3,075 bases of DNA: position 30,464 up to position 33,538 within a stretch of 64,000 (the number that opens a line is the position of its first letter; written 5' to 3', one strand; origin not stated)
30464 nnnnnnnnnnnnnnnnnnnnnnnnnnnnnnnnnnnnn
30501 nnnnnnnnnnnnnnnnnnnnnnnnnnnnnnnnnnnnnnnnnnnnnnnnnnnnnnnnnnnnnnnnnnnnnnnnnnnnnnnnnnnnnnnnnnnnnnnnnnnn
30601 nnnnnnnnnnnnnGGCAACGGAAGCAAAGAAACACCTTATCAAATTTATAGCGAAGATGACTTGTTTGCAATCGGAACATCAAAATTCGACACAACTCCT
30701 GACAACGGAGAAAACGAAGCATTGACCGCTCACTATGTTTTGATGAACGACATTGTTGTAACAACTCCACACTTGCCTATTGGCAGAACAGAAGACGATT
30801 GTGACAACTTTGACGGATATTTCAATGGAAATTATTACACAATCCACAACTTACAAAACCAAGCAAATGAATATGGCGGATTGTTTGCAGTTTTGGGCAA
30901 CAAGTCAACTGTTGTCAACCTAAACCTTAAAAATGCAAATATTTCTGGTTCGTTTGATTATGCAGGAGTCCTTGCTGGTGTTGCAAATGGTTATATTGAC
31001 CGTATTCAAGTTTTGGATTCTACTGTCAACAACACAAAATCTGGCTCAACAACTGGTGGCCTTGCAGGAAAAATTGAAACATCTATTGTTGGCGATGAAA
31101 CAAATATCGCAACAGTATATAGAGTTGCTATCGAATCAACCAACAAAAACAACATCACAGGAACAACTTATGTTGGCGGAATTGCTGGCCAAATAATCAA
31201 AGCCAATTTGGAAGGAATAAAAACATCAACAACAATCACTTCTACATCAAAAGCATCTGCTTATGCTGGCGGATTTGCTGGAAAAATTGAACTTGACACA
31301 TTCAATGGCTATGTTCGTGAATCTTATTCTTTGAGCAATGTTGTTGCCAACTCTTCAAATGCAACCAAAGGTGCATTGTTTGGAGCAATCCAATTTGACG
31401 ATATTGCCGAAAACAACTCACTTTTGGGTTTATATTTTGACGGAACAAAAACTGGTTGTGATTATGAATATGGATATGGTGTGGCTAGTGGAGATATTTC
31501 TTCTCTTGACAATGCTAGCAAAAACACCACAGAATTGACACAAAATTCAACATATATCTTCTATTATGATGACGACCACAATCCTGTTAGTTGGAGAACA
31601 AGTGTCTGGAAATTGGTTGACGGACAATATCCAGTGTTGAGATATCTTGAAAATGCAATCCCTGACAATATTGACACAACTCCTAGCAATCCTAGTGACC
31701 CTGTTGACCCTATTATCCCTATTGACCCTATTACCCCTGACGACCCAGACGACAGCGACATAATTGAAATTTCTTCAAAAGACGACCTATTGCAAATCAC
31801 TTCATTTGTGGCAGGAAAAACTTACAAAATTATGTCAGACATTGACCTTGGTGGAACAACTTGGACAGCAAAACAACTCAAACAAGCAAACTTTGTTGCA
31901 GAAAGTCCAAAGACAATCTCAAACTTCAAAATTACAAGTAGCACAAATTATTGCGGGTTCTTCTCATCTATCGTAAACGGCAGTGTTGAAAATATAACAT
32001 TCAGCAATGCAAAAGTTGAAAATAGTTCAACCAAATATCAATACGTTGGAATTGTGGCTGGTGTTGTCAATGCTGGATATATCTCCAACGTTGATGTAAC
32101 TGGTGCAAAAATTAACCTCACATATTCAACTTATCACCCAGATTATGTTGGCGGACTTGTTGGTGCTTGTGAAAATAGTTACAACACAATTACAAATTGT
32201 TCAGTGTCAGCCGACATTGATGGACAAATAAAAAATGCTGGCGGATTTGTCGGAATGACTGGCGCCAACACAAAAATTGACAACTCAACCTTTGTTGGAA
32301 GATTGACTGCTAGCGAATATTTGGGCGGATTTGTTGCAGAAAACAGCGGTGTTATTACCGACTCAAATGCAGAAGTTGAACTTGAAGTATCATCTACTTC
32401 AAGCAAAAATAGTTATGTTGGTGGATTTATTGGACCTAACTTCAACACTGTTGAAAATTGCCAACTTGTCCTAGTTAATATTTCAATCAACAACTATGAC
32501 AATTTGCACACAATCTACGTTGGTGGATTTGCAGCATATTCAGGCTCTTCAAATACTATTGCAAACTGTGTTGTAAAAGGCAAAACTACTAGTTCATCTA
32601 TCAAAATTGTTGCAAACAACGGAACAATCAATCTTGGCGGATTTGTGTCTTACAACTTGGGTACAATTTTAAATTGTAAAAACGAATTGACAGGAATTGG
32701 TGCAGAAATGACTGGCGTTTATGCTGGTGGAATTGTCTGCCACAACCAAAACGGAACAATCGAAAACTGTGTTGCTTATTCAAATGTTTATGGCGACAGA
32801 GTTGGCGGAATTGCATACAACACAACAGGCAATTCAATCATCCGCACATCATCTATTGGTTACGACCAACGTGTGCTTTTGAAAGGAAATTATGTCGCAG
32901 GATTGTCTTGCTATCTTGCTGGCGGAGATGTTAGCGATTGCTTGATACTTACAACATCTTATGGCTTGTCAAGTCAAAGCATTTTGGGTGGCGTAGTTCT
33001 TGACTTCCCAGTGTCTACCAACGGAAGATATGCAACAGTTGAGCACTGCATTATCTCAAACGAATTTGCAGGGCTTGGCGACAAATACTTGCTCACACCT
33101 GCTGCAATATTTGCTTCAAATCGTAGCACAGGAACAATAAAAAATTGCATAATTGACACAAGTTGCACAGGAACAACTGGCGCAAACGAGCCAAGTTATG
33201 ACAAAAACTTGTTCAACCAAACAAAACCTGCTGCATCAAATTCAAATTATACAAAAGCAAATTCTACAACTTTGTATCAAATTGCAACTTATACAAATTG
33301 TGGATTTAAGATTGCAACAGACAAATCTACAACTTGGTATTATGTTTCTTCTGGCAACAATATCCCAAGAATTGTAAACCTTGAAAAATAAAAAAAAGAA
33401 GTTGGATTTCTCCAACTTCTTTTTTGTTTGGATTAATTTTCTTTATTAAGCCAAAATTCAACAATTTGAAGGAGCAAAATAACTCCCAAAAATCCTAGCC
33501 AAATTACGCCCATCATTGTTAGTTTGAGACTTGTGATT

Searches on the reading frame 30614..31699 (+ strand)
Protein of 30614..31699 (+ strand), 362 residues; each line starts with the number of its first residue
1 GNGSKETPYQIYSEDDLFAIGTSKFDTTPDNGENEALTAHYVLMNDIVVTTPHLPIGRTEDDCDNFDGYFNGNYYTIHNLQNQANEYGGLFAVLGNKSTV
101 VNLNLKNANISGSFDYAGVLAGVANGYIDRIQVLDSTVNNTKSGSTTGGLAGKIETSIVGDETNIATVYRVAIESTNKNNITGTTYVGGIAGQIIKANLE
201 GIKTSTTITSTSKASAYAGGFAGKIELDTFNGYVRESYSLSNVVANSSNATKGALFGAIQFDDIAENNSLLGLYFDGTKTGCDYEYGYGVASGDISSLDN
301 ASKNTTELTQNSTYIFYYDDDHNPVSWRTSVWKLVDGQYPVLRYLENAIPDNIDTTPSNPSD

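Call 8: search_protein_families(library=pfam, proteins=[window:30614-31699:+], max_evalue=1)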
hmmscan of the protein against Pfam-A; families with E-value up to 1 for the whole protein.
window:30614-31699:+ (362 aa): 1 family
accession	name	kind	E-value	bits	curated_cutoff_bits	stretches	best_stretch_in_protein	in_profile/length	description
PF05342.19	Peptidase_M26_N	-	0.0015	18.2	27.7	1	69-132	190-247/250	M26 IgA1-specific Metallo-endopeptidase N-terminal region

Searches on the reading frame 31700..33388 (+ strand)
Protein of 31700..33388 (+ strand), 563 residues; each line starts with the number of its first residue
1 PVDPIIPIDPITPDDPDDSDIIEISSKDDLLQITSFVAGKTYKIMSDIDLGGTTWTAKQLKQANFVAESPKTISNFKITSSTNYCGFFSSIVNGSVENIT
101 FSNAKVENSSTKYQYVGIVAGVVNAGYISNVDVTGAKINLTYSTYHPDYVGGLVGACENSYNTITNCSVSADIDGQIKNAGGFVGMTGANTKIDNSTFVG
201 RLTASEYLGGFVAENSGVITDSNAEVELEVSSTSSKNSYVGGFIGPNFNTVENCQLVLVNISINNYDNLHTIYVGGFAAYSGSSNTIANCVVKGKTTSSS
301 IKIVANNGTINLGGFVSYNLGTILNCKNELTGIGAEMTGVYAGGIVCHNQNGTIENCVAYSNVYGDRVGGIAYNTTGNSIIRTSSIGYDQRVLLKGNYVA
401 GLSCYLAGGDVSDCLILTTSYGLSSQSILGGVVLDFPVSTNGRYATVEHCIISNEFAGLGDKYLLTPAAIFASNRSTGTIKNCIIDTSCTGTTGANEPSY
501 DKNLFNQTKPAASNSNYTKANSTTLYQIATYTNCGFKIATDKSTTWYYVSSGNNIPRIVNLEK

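Call 8: search_protein_families(library=pfam, proteins=[window:31700-33388:+], max_evalue=1)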
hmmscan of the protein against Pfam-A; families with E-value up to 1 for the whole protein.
window:31700-33388:+ (563 aa): 1 family
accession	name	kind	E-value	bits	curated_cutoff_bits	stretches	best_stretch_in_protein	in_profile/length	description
PF07581.17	Glug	-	9.4e-13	48.1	20.5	6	339-359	2-23/28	The GLUG motif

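Call 10: search_solved_structures(query=window:31700-33388:+, max_evalue=1, show_alignments=2)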
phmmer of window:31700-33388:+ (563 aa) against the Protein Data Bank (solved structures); distinct sequences matched with E-value up to 1: 0.

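Call 19: search_protein_representatives(protein=window:31700-33388:+)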
Query: 563 residues. Proteins with E-value up to 0.001 (for the whole library): 1201; up to 1e-10: 204; up to 1e-30: 20. The best 150 are listed.
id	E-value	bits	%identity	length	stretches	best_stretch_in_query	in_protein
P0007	1.5e-170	585.1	47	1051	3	2-563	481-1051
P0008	3.4e-90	319.9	38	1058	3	10-557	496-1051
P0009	1.4e-69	251.8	32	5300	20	11-297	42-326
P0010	1.9e-67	244.8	36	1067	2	3-558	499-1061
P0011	8.8e-67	242.6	39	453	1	114-547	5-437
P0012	3.9e-61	224.0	32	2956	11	20-252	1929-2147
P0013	1.7e-58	215.3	37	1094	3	9-552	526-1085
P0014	1.8e-58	215.2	32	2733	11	24-254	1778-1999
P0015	9.7e-53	196.3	34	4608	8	24-309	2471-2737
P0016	1.5e-45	172.6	34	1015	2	7-558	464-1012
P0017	1.5e-44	169.2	37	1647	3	9-261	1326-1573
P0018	2.8e-42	161.8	32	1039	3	7-552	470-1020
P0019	7.6e-42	160.3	31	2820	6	34-334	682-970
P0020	7.6e-42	160.3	35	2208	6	20-420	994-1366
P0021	2.4e-39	152.1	28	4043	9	22-245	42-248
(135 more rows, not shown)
